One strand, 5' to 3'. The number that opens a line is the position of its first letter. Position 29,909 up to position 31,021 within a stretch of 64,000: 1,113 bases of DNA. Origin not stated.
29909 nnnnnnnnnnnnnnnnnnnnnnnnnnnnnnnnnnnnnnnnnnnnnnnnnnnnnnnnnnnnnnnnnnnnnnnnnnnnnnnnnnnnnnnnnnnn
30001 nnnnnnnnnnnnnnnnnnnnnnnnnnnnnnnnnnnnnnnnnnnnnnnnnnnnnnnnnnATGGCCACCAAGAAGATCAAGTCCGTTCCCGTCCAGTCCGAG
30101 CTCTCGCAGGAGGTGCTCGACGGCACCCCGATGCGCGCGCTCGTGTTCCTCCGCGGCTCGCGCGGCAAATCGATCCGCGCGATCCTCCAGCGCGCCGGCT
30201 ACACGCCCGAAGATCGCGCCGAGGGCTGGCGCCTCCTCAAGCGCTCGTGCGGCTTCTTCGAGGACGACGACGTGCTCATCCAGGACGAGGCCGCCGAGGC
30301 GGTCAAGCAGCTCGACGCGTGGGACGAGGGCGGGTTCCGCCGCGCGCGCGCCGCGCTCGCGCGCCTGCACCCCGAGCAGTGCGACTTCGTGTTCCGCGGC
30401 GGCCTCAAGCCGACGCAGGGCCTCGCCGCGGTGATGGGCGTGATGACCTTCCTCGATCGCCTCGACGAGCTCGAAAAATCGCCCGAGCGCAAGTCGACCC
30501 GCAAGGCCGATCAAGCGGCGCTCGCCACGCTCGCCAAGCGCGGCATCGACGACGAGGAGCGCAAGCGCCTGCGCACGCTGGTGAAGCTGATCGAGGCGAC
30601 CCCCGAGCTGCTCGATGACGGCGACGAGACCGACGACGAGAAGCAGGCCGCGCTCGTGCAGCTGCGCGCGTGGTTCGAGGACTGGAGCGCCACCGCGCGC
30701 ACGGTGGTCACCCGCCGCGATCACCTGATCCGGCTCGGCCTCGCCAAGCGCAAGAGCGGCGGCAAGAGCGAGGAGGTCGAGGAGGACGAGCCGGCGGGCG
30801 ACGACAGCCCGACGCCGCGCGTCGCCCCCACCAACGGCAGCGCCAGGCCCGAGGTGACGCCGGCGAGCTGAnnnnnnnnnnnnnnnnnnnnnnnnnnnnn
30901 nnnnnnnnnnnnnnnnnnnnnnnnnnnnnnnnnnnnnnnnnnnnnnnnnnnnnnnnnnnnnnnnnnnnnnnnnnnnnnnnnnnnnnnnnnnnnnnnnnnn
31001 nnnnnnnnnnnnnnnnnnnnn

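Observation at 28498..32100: Uncharacterised module next to the defence island: FHA-type sigma-54 activator, sigma-54-driven unknown gene, and a cytoplasmic SNase-fold nuclease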

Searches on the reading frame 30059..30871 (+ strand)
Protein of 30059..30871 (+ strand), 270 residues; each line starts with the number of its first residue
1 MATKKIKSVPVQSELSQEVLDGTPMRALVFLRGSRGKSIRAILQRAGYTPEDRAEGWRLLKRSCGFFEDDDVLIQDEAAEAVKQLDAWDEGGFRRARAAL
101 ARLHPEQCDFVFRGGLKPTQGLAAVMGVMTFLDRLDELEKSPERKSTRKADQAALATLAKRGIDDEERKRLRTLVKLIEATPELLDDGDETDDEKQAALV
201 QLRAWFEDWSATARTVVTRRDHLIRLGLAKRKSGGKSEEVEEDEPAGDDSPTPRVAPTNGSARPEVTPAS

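Call 8: search_protein_families(library=ncbifam, proteins=[window:30059-30871:+], max_evalue=1)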
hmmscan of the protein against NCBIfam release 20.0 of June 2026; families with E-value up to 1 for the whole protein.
window:30059-30871:+ (270 aa): 1 family
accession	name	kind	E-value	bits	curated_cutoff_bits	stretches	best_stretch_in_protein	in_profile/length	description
NF052641.1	PQLLE_fam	subfamily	0.00086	19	80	1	149-218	127-200/211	PQLLE family protein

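Call 9: search_protein_families(library=phrogs, proteins=[window:30059-30871:+], max_evalue=1)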
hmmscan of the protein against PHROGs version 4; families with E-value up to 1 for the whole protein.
window:30059-30871:+ (270 aa): 1 family
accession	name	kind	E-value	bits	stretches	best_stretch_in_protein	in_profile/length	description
phrog_24639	-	unknown function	0.2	12.9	1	144-207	7-64/70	-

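Call 11: find_homologous_proteins(query=window:30059-30871:+, max_evalue=0.001)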
Query window:30059-30871:+ (270 aa): 296 proteins with E <= 0.001 among 7771 candidates; the best 120 are listed.
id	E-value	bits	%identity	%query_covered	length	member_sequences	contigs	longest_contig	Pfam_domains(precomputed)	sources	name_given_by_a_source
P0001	2.0e-170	583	100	100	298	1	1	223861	-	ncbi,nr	ncbi:MAG: hypothetical protein HYV09_07945 [Deltaproteobacteria bacterium]|nr:hypothetical protein [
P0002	1.1e-114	400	71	97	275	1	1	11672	-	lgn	-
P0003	4.5e-112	392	70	96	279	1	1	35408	-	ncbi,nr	ncbi:MAG: hypothetical protein HYV09_15610 [Deltaproteobacteria bacterium]|nr:hypothetical protein [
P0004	4.7e-110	385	68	100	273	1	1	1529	-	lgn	-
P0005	1.8e-107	377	67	99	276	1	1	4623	-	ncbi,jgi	jgi:hypothetical protein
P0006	5.2e-106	372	66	97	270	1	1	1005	-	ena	-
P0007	5.3e-96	339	66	87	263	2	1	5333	-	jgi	jgi:hypothetical protein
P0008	5.5e-84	300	58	95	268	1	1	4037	-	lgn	-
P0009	2.4e-81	291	55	93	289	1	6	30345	-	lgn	-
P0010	2.5e-80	288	61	83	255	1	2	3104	-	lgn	-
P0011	1.3e-75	272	53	94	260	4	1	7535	-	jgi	-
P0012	4.8e-75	270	53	96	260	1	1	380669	-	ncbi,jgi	-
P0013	2.2e-72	262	57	87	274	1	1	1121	-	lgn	-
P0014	3.0e-70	255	54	87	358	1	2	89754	-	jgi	-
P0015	3.8e-63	231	52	84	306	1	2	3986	-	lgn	-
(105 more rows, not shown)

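Call 13: find_related_loci(query=A1, collection=genome_contigs, flank=6000)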
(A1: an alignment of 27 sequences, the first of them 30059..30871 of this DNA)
Query A1 (270 aa) in genome_contigs; peptide patterns used: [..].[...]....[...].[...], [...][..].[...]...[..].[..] (x = any residue, [..] = any of these).
598 stretches matched a pattern (row limit reached: there are more); 72 encode a relative of the query (tblastn E <= 1e-3); 72 distinct loci.
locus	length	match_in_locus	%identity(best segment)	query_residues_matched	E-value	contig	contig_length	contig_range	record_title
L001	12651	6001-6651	54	14-228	4e-62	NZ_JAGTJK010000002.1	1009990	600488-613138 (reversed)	Polyangium jinanense strain SDU13 Scaffold2, whole genome shotgun sequence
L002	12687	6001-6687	52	2-228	4e-61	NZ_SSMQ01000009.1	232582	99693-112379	Polyangium fumosum strain DSM 14668 Scaffold9_1, whole genome shotgun sequence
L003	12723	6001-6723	48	16-247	2e-58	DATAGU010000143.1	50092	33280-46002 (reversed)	MAG TPA_asm: Polyangia bacterium isolate SMAG_U6837 k141_162622, whole genome shotgun sequence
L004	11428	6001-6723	48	11-249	1e-57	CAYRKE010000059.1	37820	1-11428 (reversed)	MAG TPA_asm: uncultured Polyangiaceae bacterium isolate SRP192927_co6_516 genome assembly, contig: NODE_1782_length_3782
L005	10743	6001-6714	44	3-239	1e-56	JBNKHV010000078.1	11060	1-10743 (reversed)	MAG: Polyangiaceae bacterium isolate E1.bin.18.orig k141_736838, whole genome shotgun sequence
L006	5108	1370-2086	48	16-251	2e-56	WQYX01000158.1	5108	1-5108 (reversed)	MAG: Polyangiaceae bacterium isolate Emb289P4bin34 Ga0123357_10059898, whole genome shotgun sequence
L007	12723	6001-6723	47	13-249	5e-56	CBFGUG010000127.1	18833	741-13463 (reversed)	MAG TPA_asm: uncultured bacterium isolate SRR17295757_binner12_Refined_151 genome assembly, contig: ERZ23398518.3134, wh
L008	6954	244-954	46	4-233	4e-56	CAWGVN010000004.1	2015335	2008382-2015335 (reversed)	MAG: uncultured delta proteobacterium isolate MFD02416.bin.1.415 genome assembly, contig: contig_42954, whole genome sho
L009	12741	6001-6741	45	16-259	1e-55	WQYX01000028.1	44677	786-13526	MAG: Polyangiaceae bacterium isolate Emb289P4bin34 Ga0123357_10000333, whole genome shotgun sequence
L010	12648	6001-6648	54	15-228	4e-55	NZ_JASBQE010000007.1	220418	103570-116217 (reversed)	Polyangium sp. 15x6 NODE_7_length_220418_cov_15.862999, whole genome shotgun sequence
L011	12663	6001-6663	47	13-232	8e-55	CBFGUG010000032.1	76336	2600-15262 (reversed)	MAG TPA_asm: uncultured bacterium isolate SRR17295757_binner12_Refined_151 genome assembly, contig: ERZ23398518.234, who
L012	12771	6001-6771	44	13-270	1e-54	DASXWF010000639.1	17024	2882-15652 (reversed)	MAG TPA_asm: Polyangiaceae bacterium isolate SMAG_U4764 k141_322263, whole genome shotgun sequence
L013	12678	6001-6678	46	13-233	4e-54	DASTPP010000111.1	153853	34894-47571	MAG TPA_asm: Polyangiaceae bacterium isolate SMAG_U2200 k141_357968, whole genome shotgun sequence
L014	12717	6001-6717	46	15-245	2e-53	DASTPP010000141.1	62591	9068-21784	MAG TPA_asm: Polyangiaceae bacterium isolate SMAG_U2200 k141_5038, whole genome shotgun sequence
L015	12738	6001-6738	47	6-232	6e-53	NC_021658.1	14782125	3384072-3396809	Sorangium cellulosum So0157-2, complete sequence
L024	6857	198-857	50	14-232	3e-49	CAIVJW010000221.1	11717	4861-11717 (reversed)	MAG: uncultured delta proteobacterium isolate KTt_bin-2109 genome assembly, contig: bin-2109:221/455, whole genome shotg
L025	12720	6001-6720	44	1-232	3e-48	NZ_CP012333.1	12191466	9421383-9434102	Labilithrix luteola strain DSM 27648 chromosome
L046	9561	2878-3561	43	11-236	1e-41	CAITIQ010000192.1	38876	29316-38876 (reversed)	MAG: uncultured delta proteobacterium isolate ErkenSummer_bin-6818 genome assembly, contig: bin-6818:192/673, whole geno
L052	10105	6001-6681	40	15-233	3e-36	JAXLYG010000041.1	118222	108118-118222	MAG: Polyangiales bacterium isolate STL-MYX7 C1.48.fa-41, whole genome shotgun sequence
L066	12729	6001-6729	36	1-236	8e-28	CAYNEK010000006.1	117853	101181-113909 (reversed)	MAG TPA_asm: uncultured Polyangiaceae bacterium isolate SRP263991_co5_36 genome assembly, contig: NODE_358_length_117853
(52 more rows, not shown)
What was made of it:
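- The family is multi-copy per genome, for example 4 copies in SMAG_U2200 (call 13).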

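Call 25: find_encoding_contigs(protein=P0003, flank=8000, max_places=3)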
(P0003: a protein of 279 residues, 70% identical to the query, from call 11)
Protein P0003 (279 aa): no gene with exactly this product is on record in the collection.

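Call 26: find_encoding_contigs(protein=P0002, flank=8000, max_places=3)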
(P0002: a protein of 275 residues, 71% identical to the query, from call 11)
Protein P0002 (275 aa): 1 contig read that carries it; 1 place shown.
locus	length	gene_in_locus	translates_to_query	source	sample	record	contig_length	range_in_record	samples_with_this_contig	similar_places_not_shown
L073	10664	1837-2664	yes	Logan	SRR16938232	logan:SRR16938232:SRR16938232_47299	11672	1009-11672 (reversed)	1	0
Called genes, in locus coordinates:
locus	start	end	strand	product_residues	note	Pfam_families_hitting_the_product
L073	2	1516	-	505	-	?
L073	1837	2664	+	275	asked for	-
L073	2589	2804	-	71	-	-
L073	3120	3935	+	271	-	PF00565:SNase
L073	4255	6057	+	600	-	-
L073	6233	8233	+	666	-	PF15902:Sortilin-Vps10 (faint), PF25852:DUF6242_C (faint), PF02012:BNR (faint)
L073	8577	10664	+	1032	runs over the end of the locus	?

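Call 27: find_encoding_contigs(protein=P0009, flank=8000, max_places=3)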
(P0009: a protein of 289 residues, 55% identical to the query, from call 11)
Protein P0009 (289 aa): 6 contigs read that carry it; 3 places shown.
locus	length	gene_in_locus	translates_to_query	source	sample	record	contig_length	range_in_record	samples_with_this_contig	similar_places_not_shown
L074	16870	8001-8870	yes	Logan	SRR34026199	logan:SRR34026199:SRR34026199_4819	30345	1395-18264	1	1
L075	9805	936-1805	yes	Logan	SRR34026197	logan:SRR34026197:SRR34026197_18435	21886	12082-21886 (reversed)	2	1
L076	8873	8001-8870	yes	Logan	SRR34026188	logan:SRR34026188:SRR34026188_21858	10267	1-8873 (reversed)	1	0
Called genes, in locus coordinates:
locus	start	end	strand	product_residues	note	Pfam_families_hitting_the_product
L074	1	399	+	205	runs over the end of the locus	PF03435:Sacchrp_dh_NADP (faint), PF05368:NmrA, PF13460:NAD_binding_10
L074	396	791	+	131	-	-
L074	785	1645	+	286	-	PF04542:Sigma70_r2, PF08281:Sigma70_r4_2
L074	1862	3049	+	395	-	PF20296:MTaX1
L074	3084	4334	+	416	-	PF00145:DNA_methylase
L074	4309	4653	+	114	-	-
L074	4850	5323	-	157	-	-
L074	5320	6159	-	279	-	PF01656:CbiA, PF02374:ArsA_ATPase (faint), PF09140:MipZ (faint), PF13614:AAA_31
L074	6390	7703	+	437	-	PF16697:Yop-YscD_cpl, PF00498:FHA, PF00158:Sigma54_activat, PF01078:Mg_chelatase (faint), PF14532:Sigma54_activ_2, PF07728:AAA_5 (weak)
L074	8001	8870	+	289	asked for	-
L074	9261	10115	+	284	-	PF00565:SNase (weak)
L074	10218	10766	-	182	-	-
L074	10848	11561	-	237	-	-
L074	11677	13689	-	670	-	PF00069:Pkinase, PF07714:PK_Tyr_Ser-Thr, PF01636:APH (faint), PF06293:Kdo (faint), PF03109:ABC1 (weak), PF03781:FGE-sulfatase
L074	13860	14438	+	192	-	-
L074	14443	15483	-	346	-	PF00498:FHA (weak), PF00158:Sigma54_activat, PF01078:Mg_chelatase (faint), PF00004:AAA (weak), PF07728:AAA_5, PF25601:AAA_lid_14, PF02954:HTH_8 (faint)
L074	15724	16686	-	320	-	PF20796:PDDEXK_13, PF22558:REase-ARP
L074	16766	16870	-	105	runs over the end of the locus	-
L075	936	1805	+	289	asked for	-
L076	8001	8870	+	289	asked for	-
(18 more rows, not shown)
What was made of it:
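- MTaX1, a methylase and REase-ARP in L074 (call 27).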

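Call 28: find_encoding_contigs(protein=P0012, flank=8000, max_places=3)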
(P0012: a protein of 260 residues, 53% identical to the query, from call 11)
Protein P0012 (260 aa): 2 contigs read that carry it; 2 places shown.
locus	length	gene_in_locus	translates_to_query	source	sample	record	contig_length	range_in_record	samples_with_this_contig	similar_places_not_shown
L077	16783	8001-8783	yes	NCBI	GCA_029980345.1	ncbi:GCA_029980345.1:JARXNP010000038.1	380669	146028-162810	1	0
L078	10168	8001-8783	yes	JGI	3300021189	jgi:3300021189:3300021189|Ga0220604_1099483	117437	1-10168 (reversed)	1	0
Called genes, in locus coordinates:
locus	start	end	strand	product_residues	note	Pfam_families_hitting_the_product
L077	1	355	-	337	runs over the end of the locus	PF00924:MS_channel_2nd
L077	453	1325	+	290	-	-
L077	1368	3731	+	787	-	PF00884:Sulfatase, PF16347:SGSH_C (faint)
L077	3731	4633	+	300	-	PF01758:SBF, PF13593:SBF_like (weak)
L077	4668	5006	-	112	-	-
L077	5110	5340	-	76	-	-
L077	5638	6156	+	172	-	-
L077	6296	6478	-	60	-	-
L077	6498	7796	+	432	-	PF00158:Sigma54_activat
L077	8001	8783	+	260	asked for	-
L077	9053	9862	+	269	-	PF00565:SNase (faint)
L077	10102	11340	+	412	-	PF01609:DDE_Tnp_1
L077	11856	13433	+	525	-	PF22483:Mu-transpos_C_2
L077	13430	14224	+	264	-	PF01695:IstB_IS21, PF00308:Bac_DnaA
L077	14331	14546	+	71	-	-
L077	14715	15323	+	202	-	PF13565:HTH_32 (weak)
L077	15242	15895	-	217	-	-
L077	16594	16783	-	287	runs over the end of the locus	-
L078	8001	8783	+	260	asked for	-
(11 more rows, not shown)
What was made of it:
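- Transposases in L077 (call 28).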

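Call 29: find_encoding_contigs(protein=P0014, flank=8000, max_places=3)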
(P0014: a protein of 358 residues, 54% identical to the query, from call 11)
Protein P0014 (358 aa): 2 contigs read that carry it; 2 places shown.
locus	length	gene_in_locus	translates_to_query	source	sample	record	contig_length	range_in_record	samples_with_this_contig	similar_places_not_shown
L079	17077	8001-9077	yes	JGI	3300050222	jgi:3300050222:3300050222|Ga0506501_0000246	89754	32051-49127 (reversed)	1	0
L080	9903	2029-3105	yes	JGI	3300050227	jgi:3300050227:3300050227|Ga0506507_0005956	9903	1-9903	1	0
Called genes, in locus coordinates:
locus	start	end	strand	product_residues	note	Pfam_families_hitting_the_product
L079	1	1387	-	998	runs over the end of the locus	-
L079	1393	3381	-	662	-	-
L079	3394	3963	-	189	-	-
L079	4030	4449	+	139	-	-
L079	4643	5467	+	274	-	-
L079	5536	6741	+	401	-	PF16697:Yop-YscD_cpl (weak), PF00498:FHA, PF00158:Sigma54_activat, PF01078:Mg_chelatase (faint), PF14532:Sigma54_activ_2, PF02954:HTH_8 (weak), PF13556:HTH_30 (faint)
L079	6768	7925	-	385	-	PF17761:DUF1016_N, PF06250:YhcG_C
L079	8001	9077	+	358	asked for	-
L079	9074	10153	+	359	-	PF00565:SNase (weak)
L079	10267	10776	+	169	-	-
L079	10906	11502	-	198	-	-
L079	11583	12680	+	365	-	PF00561:Abhydrolase_1, PF12146:Hydrolase_4, PF12697:Abhydrolase_6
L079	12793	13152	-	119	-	-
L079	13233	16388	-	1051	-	PF00498:FHA (weak), PF16697:Yop-YscD_cpl (weak), PF00498:FHA, PF16697:Yop-YscD_cpl, PF00498:FHA, PF00005:ABC_tran, PF01061:ABC2_membrane, PF12698:ABC2_membrane_3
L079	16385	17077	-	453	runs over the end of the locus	PF00481:PP2C, PF13672:PP2C_2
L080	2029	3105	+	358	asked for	-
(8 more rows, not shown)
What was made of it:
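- YhcG in L079 (call 29).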

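Call 42: predict_structure(alignment_id=A1)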
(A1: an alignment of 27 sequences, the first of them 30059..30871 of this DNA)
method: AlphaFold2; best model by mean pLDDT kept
length: 270 residues; sequences in the alignment: 27
mean_pLDDT: 83.6   pTM: 0.50
mean pLDDT of the five models: 83.6, 82.3, 80.5, 80.1, 78.4
residues with pLDDT >= 90: 171; 70-90: 34; 50-70: 33; < 50: 32
segments of 3 or more residues with pLDDT < 50: 9-12, 70-72, 236-253
pLDDT, mean of each block of 10 residues (from residue 1): 53 73 96 97 98 96 77 68 95 97 97 94 93 96 91 97 97 94 62 88 97 97 97 58 36 51 65
secondary structure, 60 per line:
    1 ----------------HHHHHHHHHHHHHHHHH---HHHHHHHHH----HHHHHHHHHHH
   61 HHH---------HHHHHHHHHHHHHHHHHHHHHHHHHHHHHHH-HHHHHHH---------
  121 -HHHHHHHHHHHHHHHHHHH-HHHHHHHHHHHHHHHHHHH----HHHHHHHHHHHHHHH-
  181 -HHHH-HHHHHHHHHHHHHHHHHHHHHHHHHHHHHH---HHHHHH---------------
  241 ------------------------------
elements in order: H17-33 H37-45 H50-63 H73-103 H105-111 H122-140 H142-160 H165-179 H182-185 H187-216 H220-225
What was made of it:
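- Checked: The AlphaFold2 model is all-helical (call 42).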

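Call 46: find_related_loci(query=A3, collection=metagenome_contigs, flank=3500)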
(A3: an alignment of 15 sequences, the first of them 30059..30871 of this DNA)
Query A3 (270 aa) in metagenome_contigs; peptide patterns used: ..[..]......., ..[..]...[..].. (x = any residue, [..] = any of these).
600 stretches matched a pattern (row limit reached: there are more); 11 encode a relative of the query (tblastn E <= 1e-3); 11 distinct loci.
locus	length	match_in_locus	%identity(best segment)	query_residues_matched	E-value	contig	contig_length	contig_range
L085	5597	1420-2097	50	15-241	4e-63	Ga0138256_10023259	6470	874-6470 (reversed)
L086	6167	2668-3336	48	16-238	2e-56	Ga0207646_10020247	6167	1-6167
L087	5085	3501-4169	48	16-238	2e-56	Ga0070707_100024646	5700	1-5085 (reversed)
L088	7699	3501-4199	51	15-238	1e-56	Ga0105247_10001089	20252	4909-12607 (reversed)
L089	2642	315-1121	40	5-266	1e-51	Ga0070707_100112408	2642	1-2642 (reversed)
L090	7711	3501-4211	49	17-246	1e-48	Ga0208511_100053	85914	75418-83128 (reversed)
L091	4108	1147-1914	43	13-251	4e-47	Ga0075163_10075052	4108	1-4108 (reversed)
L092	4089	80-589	50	80-255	4e-45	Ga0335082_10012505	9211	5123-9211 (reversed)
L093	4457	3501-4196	46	15-233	1e-41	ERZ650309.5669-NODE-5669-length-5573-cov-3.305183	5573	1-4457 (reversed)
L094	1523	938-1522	42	25-218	1e-38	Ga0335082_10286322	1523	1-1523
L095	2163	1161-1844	38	39-262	1e-36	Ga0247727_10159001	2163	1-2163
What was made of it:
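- Tried and rejected: The metagenome scan for close P270 relatives returned only 11 distant loci (call 46).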

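Call 47: find_encoding_contigs(protein=P0007, flank=5000, max_places=1)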
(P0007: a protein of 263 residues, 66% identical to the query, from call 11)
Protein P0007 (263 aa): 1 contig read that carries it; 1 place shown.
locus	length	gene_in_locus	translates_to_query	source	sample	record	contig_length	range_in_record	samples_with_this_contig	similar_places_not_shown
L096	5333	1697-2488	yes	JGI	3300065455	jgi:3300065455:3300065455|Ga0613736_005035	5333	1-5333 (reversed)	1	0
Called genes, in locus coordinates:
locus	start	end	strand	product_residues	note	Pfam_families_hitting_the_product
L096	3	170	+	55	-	?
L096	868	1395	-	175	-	-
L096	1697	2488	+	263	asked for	-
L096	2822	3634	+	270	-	PF00565:SNase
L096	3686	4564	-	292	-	-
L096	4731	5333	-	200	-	?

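Call 48: find_encoding_contigs(protein=P0005, flank=5000, max_places=1)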
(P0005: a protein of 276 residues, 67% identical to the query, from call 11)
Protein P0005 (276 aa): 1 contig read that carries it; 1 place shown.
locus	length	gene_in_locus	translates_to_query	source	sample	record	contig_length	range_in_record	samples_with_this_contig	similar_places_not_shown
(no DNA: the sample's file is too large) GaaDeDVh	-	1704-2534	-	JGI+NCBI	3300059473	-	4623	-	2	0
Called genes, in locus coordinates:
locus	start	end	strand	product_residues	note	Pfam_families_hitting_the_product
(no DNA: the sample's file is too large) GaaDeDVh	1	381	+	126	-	?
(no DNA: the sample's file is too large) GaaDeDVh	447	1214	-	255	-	-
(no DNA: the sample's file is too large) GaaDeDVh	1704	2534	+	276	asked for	-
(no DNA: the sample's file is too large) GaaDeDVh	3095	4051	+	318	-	-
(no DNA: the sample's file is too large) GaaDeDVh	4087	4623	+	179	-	?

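Call 50: fold_search(model_id=the predicted structure, library=pdb)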
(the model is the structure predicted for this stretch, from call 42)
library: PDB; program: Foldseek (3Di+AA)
matches with E <= 10: 328; with E <= 0.001: 0
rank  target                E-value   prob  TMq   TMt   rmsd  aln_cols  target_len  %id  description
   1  5vtl                  4.4e-01  0.10  0.14  0.16  29.0       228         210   16  Structure of metacyclic invariant surface protein , Tb427.07.360, from Trypanosoma brucei. (released 2018-08-08)
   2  8y6v_G                5.8e-01  0.16  0.19  0.18  16.2       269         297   13  Near-atomic structure of icosahedrally averaged jumbo bacteriophage PhiKZ capsid (released 2024-08-14)
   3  8d9p                  6.3e-01  0.10  0.11  0.14  30.6       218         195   12  De Novo Photosynthetic Reaction Center Protein Equipped with Heme B and Mn(II) cations (released 2022-09-28)
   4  6z0c_A                6.6e-01  0.09  0.12  0.15  30.7       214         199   13  Structure of in silico modelled artificial Maquette-3 protein (released 2021-03-17)
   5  8k84_B                7.9e-01  0.08  0.12  0.15  25.1       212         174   16  De novo design protein -N3 (released 2024-07-31)
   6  6z0c_C                8.3e-01  0.08  0.12  0.15  30.3       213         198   13  Structure of in silico modelled artificial Maquette-3 protein (released 2021-03-17)
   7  6z0c_D                8.7e-01  0.10  0.12  0.16  29.3       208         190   12  Structure of in silico modelled artificial Maquette-3 protein (released 2021-03-17)
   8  8dt0_A                9.1e-01  0.14  0.12  0.21  26.7       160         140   17  Scaffolding protein functional sites using deep learning (released 2022-08-10)
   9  1wov_B                9.1e-01  0.11  0.16  0.17  24.2       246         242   10  Crystal structure of heme oxygenase-2 from Synechocystis sp. PCC 6803 in complex with heme (released 2005-03-22)
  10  6iv3_A                9.5e-01  0.09  0.15  0.15  19.5       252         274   15  Crystal structure of a bacterial Bestrophin homolog from Klebsiella pneumoniae with a mutation W252A (released 2019-11-13)
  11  4tql_A                9.5e-01  0.08  0.14  0.15  36.8       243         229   11  Computationally designed three helix bundle (released 2014-10-15)
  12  3szr                  9.5e-01  0.08  0.15  0.09  23.4       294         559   12  Crystal structure of modified nucleotide-free human MxA (released 2011-10-12)
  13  6z0c_B                1.0e+00  0.09  0.12  0.16  24.0       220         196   15  Structure of in silico modelled artificial Maquette-3 protein (released 2021-03-17)
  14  6ixf_A                1.0e+00  0.08  0.13  0.16  20.1       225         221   15  Crystal structure of SeMet apo SH3BP5 (P41) (released 2019-03-20)
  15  4uos                  1.2e+00  0.12  0.15  0.20  27.8       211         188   12  Thermodynamic hyperstability in parametrically designed helical bundles (released 2014-11-05)
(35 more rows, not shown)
